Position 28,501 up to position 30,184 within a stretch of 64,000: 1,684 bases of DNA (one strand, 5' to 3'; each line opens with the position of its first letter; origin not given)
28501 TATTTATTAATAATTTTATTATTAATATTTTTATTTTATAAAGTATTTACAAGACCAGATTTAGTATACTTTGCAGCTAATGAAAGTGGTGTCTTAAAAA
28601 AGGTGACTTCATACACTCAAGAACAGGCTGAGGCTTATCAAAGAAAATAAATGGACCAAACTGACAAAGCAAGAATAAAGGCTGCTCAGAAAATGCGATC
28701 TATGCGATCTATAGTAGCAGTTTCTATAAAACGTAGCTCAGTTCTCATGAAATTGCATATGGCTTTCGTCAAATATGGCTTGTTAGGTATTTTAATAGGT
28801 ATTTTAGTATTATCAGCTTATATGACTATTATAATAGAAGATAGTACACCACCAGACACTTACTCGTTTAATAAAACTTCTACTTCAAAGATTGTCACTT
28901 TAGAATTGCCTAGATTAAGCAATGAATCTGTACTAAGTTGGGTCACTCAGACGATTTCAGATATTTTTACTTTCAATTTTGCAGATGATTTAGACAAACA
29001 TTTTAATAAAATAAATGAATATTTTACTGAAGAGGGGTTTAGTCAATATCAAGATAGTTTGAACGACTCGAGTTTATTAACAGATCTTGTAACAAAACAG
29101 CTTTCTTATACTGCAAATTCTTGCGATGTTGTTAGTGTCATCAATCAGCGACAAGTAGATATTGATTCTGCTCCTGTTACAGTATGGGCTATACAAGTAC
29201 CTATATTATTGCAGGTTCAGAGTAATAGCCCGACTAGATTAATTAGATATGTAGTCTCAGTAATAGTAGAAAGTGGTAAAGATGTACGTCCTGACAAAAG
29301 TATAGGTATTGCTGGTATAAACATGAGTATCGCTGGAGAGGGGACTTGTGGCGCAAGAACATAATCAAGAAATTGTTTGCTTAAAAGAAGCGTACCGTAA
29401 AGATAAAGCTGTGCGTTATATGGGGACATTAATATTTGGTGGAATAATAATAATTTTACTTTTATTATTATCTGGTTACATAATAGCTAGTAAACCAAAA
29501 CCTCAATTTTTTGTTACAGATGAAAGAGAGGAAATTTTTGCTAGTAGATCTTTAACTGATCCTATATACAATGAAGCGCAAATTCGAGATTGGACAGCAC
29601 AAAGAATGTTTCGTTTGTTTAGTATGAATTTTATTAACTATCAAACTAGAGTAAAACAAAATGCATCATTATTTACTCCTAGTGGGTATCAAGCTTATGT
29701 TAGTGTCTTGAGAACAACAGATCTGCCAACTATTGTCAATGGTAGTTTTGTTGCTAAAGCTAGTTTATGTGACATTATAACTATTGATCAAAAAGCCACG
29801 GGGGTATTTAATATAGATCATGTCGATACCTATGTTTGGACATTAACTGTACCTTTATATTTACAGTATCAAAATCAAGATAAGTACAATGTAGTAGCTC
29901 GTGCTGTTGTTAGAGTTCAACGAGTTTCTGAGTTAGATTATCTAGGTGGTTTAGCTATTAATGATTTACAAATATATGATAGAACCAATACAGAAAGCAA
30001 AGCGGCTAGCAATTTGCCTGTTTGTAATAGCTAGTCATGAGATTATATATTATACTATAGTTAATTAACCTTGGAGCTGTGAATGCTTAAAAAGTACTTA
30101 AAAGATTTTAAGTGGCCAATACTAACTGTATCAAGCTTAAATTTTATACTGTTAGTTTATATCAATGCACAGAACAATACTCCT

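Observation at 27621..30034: Tandem triplication of DotI/IcmL plus a small DotJ-like protein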

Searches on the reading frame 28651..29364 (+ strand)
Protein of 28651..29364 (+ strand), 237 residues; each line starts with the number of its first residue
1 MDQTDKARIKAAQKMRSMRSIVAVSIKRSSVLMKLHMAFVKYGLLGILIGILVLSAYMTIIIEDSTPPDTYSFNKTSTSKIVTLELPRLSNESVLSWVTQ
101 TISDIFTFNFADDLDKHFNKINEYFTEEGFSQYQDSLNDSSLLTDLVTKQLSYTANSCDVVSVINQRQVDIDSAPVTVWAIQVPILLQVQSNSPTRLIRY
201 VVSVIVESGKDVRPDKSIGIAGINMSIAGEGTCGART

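Call 3: search_protein_families(library=pfam, proteins=[window:28651-29364:+], max_evalue=1)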
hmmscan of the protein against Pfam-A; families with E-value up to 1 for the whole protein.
window:28651-29364:+ (237 aa): 2 families
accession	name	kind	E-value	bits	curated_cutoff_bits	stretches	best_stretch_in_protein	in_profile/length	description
PF11393.14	T4BSS_DotI_IcmL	-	5.8e-20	71.9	27.7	1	51-220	4-173/180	Type-IV b secretion system, inner-membrane complex component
PF20033.5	DUF6438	-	0.17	12.6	30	1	116-167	48-97/116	Domain of unknown function (DUF6438)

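Call 4: search_protein_families(library=ncbifam, proteins=[window:28651-29364:+], max_evalue=1)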
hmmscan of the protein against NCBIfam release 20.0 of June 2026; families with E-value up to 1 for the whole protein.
window:28651-29364:+ (237 aa): 1 family
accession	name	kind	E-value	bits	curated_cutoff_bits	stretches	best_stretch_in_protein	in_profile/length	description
NF038072.1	IcmL_DotI_only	equivalog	9.7e-20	70.8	175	1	45-223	25-198/200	type IVB secretion system apparatus protein IcmL/DotI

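Call 23: search_solved_structures(query=window:28651-29364:+, max_evalue=1)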
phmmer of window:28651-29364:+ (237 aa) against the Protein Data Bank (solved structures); distinct sequences matched with E-value up to 1: 3.
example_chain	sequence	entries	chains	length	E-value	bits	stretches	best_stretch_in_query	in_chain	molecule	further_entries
3wz4_A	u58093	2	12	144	6.2e-08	35.8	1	90-225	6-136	DotI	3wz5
3wz3_A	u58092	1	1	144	0.0026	20.7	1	93-196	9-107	TraM protein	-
5cnl_A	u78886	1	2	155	0.035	17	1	95-188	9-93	IcmL-like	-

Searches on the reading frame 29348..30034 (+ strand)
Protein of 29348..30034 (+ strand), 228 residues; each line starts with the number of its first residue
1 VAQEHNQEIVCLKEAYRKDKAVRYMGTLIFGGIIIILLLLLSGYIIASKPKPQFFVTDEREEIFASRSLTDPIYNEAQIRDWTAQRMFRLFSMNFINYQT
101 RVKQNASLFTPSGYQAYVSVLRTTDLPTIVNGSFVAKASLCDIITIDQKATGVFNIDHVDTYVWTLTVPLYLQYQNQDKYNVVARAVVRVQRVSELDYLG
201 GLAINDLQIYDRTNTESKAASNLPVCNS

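Call 3: search_protein_families(library=pfam, proteins=[window:29348-30034:+], max_evalue=1)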
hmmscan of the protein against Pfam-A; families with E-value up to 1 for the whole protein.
window:29348-30034:+ (228 aa): 1 family
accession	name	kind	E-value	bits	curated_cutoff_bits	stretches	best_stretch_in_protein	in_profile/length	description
PF11393.14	T4BSS_DotI_IcmL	-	6.1e-21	75.1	27.7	1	29-207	2-176/180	Type-IV b secretion system, inner-membrane complex component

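Call 4: search_protein_families(library=ncbifam, proteins=[window:29348-30034:+], max_evalue=1)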
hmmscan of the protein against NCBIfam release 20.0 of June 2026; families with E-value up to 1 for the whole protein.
window:29348-30034:+ (228 aa): 1 family
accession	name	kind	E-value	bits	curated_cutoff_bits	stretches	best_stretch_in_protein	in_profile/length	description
NF038072.1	IcmL_DotI_only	equivalog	5.6e-24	84.6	175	1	7-207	2-198/200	type IVB secretion system apparatus protein IcmL/DotI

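Call 11: find_homologous_proteins(query=window:29348-30034:+, max_evalue=0.001)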
Query window:29348-30034:+ (228 aa): 6 proteins with E <= 0.001 among 221 candidates.
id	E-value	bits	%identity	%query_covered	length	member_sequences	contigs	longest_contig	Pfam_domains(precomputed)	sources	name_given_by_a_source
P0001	1.2e-146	504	100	100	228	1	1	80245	PF11393.15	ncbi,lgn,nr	ncbi:MAG: DotI/IcmL/TraM family protein [Gammaproteobacteria bacterium]|nr:DotI/IcmL/TraM family pro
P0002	1.0e-92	327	62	100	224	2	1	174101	PF11393.15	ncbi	-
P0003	2.6e-87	310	58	96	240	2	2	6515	PF11393.15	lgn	-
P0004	3.0e-82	293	59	99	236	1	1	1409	PF11393.15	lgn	-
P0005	7.1e-82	292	57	100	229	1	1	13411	PF11393.15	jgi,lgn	-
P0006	7.7e-74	266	51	99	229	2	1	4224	PF11393.15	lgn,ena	-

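Call 12: find_encoding_contigs(protein=P0002, flank=10000, max_places=3)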
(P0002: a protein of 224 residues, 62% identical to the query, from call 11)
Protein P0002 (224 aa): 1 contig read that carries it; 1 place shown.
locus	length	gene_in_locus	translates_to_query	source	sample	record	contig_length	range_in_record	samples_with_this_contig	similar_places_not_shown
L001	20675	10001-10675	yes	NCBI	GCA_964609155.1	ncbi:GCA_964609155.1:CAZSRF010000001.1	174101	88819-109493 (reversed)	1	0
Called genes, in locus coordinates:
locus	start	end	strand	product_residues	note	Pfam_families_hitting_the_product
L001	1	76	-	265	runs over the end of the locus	-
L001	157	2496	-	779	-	PF12696:TraG-D_C (weak)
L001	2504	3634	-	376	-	PF23127:DotM_C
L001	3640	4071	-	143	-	PF01464:SLT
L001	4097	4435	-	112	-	PF12608:T4bSS_IcmS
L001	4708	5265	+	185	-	PF16816:DotD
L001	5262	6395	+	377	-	PF16932:T4SS_TraI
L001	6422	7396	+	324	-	PF00437:T2SSE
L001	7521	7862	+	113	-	-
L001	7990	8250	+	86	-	PF28014:IcmT_2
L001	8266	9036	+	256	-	PF11393:T4BSS_DotI_IcmL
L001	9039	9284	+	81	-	-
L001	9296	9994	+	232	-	PF11393:T4BSS_DotI_IcmL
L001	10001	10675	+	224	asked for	PF11393:T4BSS_DotI_IcmL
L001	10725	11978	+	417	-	PF12293:T4BSS_DotH_IcmK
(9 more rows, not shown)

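Call 13: find_encoding_contigs(protein=P0005, flank=10000, max_places=3)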
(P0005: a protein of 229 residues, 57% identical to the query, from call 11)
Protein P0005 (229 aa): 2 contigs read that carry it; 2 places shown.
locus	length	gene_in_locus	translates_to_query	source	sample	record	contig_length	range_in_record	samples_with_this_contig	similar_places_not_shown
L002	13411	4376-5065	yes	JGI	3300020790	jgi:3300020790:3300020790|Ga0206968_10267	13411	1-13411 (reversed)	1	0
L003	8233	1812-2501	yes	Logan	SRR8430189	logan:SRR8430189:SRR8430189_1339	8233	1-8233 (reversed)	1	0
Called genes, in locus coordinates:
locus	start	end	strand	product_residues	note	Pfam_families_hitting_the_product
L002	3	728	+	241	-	?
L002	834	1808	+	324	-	PF00437:T2SSE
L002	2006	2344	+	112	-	-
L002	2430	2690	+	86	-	PF28014:IcmT_2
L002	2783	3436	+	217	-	PF11393:T4BSS_DotI_IcmL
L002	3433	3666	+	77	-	-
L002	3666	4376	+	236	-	PF11393:T4BSS_DotI_IcmL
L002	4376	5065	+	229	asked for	PF11393:T4BSS_DotI_IcmL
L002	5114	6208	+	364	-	PF12293:T4BSS_DotH_IcmK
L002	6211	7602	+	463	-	PF03743:TrbI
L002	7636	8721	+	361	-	-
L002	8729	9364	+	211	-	-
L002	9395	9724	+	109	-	-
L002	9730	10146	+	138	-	PF20535:DUF6750 (weak)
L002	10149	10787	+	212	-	-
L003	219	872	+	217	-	PF11393:T4BSS_DotI_IcmL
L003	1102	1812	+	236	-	PF11393:T4BSS_DotI_IcmL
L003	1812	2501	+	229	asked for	PF11393:T4BSS_DotI_IcmL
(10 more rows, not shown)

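Call 24: search_solved_structures(query=window:29348-30034:+, max_evalue=1, show_alignments=1)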
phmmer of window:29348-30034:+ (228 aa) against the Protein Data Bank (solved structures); distinct sequences matched with E-value up to 1: 3.
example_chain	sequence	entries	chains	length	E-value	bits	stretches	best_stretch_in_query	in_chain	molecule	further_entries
3wz4_A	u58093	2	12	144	4.8e-07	32.7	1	75-206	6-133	DotI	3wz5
5cnl_A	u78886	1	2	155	0.0026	20.5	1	76-135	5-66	IcmL-like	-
3wz3_A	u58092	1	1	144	0.1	15.4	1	82-130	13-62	TraM protein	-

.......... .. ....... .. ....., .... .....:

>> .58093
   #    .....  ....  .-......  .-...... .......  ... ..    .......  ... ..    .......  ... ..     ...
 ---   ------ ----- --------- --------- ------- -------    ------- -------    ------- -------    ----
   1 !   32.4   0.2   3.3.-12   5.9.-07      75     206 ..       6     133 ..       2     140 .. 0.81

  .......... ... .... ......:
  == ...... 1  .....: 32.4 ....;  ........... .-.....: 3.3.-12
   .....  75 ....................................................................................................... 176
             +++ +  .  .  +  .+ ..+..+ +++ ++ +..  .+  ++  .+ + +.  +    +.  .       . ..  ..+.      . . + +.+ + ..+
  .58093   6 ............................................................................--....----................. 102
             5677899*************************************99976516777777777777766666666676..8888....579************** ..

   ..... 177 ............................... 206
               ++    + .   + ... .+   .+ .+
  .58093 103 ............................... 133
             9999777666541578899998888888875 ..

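Call 47: find_homologous_proteins(query=A4, max_evalue=0.001)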
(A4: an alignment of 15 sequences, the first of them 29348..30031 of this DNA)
Query A4 (15 sequences) (228 aa, profile of the alignment): 10 proteins with E <= 0.001 among 4484 candidates.
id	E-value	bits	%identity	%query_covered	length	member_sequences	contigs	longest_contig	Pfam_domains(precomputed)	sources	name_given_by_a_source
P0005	1.2e-80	288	57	100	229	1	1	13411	PF11393.15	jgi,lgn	-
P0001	1.6e-78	282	100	100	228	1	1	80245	PF11393.15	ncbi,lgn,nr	ncbi:MAG: DotI/IcmL/TraM family protein [Gammaproteobacteria bacterium]|nr:DotI/IcmL/TraM family pro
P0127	3.0e-74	268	25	91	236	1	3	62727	PF11393.15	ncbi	-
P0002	5.2e-74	267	62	100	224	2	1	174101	PF11393.15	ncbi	-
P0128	2.3e-72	261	29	45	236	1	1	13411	PF11393.15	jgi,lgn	-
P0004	4.1e-69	251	59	99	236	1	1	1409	PF11393.15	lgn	-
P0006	1.3e-68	249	51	99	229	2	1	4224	PF11393.15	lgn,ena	-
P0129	3.0e-67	245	24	64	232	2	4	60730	PF11393.15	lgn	-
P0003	3.9e-67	244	58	96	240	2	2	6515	PF11393.15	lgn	-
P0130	4.5e-39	152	24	67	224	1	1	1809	PF11393.15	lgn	-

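Call 57: predict_structure(alignment_id=A5)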
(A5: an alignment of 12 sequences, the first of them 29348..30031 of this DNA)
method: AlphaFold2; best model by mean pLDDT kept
length: 228 residues; sequences in the alignment: 12
mean_pLDDT: 75.0   pTM: 0.61
mean pLDDT of the five models: 75.0, 74.6, 74.3, 67.4, 67.1
residues with pLDDT >= 90: 43; 70-90: 114; 50-70: 44; < 50: 27
segments of 3 or more residues with pLDDT < 50: 1-16, 218-228
pLDDT, mean of each block of 10 residues (from residue 1): 39 50 77 89 79 58 71 88 89 78 88 87 61 67 84 89 92 75 86 81 89 60 41
secondary structure, 60 per line:
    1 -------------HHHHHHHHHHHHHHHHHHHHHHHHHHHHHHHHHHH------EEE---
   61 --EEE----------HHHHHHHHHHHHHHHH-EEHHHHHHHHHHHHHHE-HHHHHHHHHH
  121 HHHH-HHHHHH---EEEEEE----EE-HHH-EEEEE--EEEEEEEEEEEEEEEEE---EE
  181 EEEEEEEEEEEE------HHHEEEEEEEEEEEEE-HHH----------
elements in order: H14-48 E55-57 E63-65 H76-91 H95-108 H111-124 H126-131 E135-140 E152-156 E159-175 E179-192 E202-214

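Call 61: fold_search(model_id=the predicted structure, library=pdb)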
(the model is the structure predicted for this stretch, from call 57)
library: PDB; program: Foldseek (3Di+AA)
matches with E <= 10: 391; with E <= 0.001: 16
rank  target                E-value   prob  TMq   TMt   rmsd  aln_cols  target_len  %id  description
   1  3wz4_C                1.9e-08  1.00  0.54  0.86   2.3       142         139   19  Structure of the periplasmic domain of DotI (crystal form I) (released 2015-06-10)
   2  3wz4_G                2.3e-08  1.00  0.56  0.89   1.3       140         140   21  Structure of the periplasmic domain of DotI (crystal form I) (released 2015-06-10)
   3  3wz4_D                2.9e-08  1.00  0.55  0.91   1.4       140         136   21  Structure of the periplasmic domain of DotI (crystal form I) (released 2015-06-10)
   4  3wz4_A                3.4e-08  1.00  0.54  0.88   2.1       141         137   19  Structure of the periplasmic domain of DotI (crystal form I) (released 2015-06-10)
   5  3wz5_C                3.8e-08  1.00  0.54  0.87   2.0       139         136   19  Structure of the periplasmic domain of DotI (crystal form II) (released 2015-06-10)
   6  3wz5_A                6.3e-08  1.00  0.53  0.87   2.1       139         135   19  Structure of the periplasmic domain of DotI (crystal form II) (released 2015-06-10)
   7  5cnl_B                2.5e-07  1.00  0.51  0.82   2.7       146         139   18  Crystal structure of an IcmL-like type IV secretion system protein (lpg0120) from Legionella pneumophila subsp. pneumo (released 2015-08-05)
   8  5cnl_A                5.7e-07  1.00  0.52  0.82   2.1       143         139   18  Crystal structure of an IcmL-like type IV secretion system protein (lpg0120) from Legionella pneumophila subsp. pneumo (released 2015-08-05)
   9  3wz3                  1.4e-06  1.00  0.49  0.78   3.1       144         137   14  Structure of a periplasmic fragment of TraM (released 2015-06-10)
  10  8rtd_b                2.2e-04  1.00  0.45  0.48  10.4       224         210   12  Stalk-Arches-IMC structure from the fully-assembled R388 type IV secretion system determined by cryo-EM. (released 2024-06-19)
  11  8rtd_S                3.3e-04  1.00  0.48  0.49   9.6       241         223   14  Stalk-Arches-IMC structure from the fully-assembled R388 type IV secretion system determined by cryo-EM. (released 2024-06-19)
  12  4nhf_A                5.1e-04  1.00  0.44  0.66   3.8       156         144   15  Crystal structure of the soluble domain of TrwG Type IV secretion machinery from Bartonella grahamii (released 2014-03-05)
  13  8rtd_Q                7.4e-04  1.00  0.40  0.45  14.1       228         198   13  Stalk-Arches-IMC structure from the fully-assembled R388 type IV secretion system determined by cryo-EM. (released 2024-06-19)
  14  6iqt_C                8.3e-04  1.00  0.44  0.73   3.7       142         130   15  Crystal Structure of CagV, a VirB8 homolog of T4SS from Helicobacter pylori Strain 26695 (released 2019-11-13)
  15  6iqt_A                8.8e-04  1.00  0.46  0.73   4.0       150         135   15  Crystal Structure of CagV, a VirB8 homolog of T4SS from Helicobacter pylori Strain 26695 (released 2019-11-13)
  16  6iqt_D                9.8e-04  1.00  0.45  0.72   3.7       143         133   16  Crystal Structure of CagV, a VirB8 homolog of T4SS from Helicobacter pylori Strain 26695 (released 2019-11-13)
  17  4nhf_B                1.2e-03  1.00  0.43  0.67   3.9       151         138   14  Crystal structure of the soluble domain of TrwG Type IV secretion machinery from Bartonella grahamii (released 2014-03-05)
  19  4nhf_C                1.3e-03  1.00  0.44  0.66   3.8       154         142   15  Crystal structure of the soluble domain of TrwG Type IV secretion machinery from Bartonella grahamii (released 2014-03-05)
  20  2bhm_D                1.3e-03  1.00  0.41  0.66   4.1       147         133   15  Crystal structure of VirB8 from Brucella suis (released 2005-03-16)
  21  4nhf_F                1.4e-03  1.00  0.39  0.59   6.4       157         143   15  Crystal structure of the soluble domain of TrwG Type IV secretion machinery from Bartonella grahamii (released 2014-03-05)
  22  2bhm_A                2.6e-03  1.00  0.42  0.68   3.7       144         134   14  Crystal structure of VirB8 from Brucella suis (released 2005-03-16)
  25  6iqt_B                3.3e-03  1.00  0.41  0.68   4.3       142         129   14  Crystal Structure of CagV, a VirB8 homolog of T4SS from Helicobacter pylori Strain 26695 (released 2019-11-13)
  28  5wii_C                8.9e-03  1.00  0.43  0.67   4.1       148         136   12  TraE protein in complex with 2-Chloroisonicotinic Acid (released 2017-11-15)
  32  7o41_D                1.5e-02  1.00  0.43  0.51   9.0       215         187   12  Hexameric composite model of the Inner Membrane Complex (IMC) with the Arches from the fully-assembled R388 type IV se (released 2022-06-22)
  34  7o41_F                1.6e-02  1.00  0.43  0.53   8.7       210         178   12  Hexameric composite model of the Inner Membrane Complex (IMC) with the Arches from the fully-assembled R388 type IV se (released 2022-06-22)
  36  7o41_E                1.8e-02  1.00  0.42  0.50  15.3       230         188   11  Hexameric composite model of the Inner Membrane Complex (IMC) with the Arches from the fully-assembled R388 type IV se (released 2022-06-22)
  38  5wii_A                1.9e-02  1.00  0.43  0.66   4.1       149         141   12  TraE protein in complex with 2-Chloroisonicotinic Acid (released 2017-11-15)
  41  5wii_D                2.2e-02  1.00  0.42  0.64   4.3       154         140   12  TraE protein in complex with 2-Chloroisonicotinic Acid (released 2017-11-15)
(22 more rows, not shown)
